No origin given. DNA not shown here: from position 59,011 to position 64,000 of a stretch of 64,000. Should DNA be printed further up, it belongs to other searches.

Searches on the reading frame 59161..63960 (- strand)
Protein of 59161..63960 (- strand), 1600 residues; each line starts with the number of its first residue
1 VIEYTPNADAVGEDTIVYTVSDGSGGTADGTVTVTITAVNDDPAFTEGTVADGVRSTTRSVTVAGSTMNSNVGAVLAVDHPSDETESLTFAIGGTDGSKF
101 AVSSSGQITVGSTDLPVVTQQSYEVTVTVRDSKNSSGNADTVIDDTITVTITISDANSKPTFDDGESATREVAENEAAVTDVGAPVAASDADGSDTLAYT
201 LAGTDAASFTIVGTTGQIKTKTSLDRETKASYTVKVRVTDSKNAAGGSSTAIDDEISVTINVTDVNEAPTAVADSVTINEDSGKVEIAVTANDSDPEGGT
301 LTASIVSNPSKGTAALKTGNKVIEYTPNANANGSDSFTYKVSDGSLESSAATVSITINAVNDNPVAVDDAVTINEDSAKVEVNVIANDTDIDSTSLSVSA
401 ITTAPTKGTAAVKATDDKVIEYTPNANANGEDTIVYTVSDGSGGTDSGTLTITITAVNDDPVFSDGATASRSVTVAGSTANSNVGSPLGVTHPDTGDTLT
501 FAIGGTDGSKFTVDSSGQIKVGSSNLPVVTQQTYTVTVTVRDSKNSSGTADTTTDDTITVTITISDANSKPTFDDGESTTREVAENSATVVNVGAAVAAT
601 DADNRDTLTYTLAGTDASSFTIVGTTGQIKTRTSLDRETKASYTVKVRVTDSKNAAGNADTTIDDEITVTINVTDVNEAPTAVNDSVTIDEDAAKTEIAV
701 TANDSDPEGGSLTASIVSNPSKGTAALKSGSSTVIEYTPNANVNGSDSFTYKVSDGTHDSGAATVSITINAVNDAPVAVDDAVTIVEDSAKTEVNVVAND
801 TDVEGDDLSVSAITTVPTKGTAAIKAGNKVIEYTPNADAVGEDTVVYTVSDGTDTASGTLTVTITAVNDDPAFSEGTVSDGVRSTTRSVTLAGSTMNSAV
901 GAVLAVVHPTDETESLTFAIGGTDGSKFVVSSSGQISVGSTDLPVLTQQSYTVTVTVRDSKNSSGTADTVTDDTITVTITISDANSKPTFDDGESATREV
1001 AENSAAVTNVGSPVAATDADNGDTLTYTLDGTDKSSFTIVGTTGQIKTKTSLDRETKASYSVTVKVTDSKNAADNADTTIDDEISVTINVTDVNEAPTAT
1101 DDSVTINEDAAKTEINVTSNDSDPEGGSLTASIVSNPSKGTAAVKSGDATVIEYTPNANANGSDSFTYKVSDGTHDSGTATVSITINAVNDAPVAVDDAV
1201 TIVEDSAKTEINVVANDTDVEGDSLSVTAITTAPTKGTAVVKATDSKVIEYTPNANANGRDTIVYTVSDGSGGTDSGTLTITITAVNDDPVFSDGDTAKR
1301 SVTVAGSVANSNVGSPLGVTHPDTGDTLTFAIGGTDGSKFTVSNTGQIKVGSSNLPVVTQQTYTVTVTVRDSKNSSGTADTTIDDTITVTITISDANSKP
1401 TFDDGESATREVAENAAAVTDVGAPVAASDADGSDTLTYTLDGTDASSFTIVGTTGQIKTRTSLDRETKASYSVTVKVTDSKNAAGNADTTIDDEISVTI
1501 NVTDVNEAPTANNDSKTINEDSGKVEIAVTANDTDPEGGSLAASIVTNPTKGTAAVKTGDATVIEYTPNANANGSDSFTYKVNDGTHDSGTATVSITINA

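Call 72: search_protein_families(library=pfam, proteins=[window:59161-63960:-], max_evalue=0.00001)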
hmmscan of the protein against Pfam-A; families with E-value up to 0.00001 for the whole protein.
window:59161-63960:- (1600 aa): 10 families
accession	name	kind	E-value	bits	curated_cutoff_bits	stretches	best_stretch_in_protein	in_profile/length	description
PF17963.7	Big_9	-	5.6e-155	505.1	23.6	8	1190-1282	1-89/89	Bacterial Ig domain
PF17803.7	Cadherin_4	-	1.5e-121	397.5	25.1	7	763-831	1-69/71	Bacterial cadherin-like domain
PF17892.7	Cadherin_5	-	3e-89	293.6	26.5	7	1189-1284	1-98/98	Cadherin-like domain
PF00028.23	Cadherin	-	1.7e-55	185.8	28.8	4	582-674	4-93/93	Cadherin domain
PF16184.11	Cadherin_3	-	5.9e-17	62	25.5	0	1119-1186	26-106/106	Cadherin-like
PF25374.1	Cadherin_FAT4_N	-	4.7e-16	59.3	35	0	1022-1059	25-61/85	FAT4-like, N-terminal cadherin-like domain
PF23592.1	Cadherin_CELSR2_9th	-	2.4e-13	50.5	36.8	0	181-244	28-91/100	CELSR2-like, ninth cadherin domain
PF16520.11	Matrix_Borna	-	4.1e-07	30.8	27.3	0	1045-1120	25-100/103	ssRNA-binding matrix protein of Bornaviridae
PF07073.17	ROF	-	7.5e-07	29.6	27.6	0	528-556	12-40/80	Modulator of Rho-dependent transcription termination (ROF)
PF25788.1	Ig_Rha78A_N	-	6.4e-06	26.8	27.4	0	510-551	53-95/105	Rha78A-like, N-terminal immunoglobulin domain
